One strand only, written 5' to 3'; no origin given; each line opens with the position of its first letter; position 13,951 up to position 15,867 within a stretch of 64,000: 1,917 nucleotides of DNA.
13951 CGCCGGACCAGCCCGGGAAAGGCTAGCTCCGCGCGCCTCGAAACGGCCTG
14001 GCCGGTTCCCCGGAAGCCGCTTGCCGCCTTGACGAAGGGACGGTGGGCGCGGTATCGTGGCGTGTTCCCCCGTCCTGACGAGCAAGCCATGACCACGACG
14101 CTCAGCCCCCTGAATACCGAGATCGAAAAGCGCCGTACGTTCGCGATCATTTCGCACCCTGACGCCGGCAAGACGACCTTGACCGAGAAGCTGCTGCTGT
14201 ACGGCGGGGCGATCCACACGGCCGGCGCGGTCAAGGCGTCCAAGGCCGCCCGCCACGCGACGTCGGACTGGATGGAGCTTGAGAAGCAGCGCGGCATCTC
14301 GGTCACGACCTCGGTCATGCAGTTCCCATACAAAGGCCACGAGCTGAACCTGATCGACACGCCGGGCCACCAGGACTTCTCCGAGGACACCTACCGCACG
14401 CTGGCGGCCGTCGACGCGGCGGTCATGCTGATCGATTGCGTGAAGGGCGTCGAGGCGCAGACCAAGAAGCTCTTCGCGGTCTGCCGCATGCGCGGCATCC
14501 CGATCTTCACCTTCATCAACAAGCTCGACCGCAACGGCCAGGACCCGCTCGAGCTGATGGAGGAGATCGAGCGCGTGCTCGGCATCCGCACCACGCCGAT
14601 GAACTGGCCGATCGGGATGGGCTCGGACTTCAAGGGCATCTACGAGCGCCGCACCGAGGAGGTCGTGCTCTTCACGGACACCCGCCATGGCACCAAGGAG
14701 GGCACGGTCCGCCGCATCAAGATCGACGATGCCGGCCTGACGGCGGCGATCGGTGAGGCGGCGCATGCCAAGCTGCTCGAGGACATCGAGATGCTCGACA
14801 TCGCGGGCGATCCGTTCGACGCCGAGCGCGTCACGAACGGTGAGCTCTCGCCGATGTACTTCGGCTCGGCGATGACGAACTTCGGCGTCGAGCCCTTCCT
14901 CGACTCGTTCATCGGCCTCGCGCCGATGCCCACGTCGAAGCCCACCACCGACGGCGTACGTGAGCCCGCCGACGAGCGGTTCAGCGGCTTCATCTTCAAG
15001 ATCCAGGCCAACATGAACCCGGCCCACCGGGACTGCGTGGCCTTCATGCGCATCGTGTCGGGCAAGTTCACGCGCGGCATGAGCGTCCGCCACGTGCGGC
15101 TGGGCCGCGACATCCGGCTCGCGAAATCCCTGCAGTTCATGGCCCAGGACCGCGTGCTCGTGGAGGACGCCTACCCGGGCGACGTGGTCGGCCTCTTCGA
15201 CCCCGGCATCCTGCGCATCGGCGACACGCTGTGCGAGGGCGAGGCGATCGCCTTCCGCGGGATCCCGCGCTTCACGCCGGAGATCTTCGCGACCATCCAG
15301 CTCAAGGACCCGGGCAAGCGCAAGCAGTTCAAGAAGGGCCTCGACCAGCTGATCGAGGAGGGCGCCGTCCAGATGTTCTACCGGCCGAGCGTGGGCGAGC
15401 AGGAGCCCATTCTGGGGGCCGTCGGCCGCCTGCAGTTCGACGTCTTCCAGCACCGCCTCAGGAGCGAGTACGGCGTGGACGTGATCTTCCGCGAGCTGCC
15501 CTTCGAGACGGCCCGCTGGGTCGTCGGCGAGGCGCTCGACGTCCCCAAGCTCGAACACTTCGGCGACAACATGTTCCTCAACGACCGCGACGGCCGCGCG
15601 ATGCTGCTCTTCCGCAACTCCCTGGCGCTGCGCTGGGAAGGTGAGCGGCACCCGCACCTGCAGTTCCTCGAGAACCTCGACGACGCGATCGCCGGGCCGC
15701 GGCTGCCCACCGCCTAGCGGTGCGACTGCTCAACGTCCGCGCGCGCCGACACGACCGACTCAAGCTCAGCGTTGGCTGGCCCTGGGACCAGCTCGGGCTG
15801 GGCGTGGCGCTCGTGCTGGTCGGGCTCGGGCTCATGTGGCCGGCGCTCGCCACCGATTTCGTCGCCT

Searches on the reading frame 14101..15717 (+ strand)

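Call 3: search_protein_families(library=pfam, proteins=[window:14101-15717:+], max_evalue=0.01)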
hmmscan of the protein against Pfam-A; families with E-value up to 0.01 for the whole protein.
window:14101-15717:+ (538 aa): 6 families
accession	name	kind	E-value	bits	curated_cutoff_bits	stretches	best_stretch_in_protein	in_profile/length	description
PF00009.33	GTP_EFTU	-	6.7e-54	182.8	26.5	1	10-275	2-187/188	Elongation factor Tu GTP binding domain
PF16658.11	RF3_C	-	1.9e-43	147.9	40.1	1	385-512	1-130/132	Class II release factor RF3, C-terminal domain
PF22042.2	EF-G_D2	-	1.3e-23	83.3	27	1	294-379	2-83/84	Elongation factor G domain 2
PF03144.31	GTP_EFTU_D2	-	1.7e-09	38.4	30.3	1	313-378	3-73/73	Elongation factor Tu domain 2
PF01926.29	MMR_HSR1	-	1e-06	29.3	21.9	1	14-141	2-113/113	50S ribosome-binding GTPase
PF14492.12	EFG_III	-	2.3e-05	24.8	27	1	393-463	4-73/75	Elongation Factor G, domain III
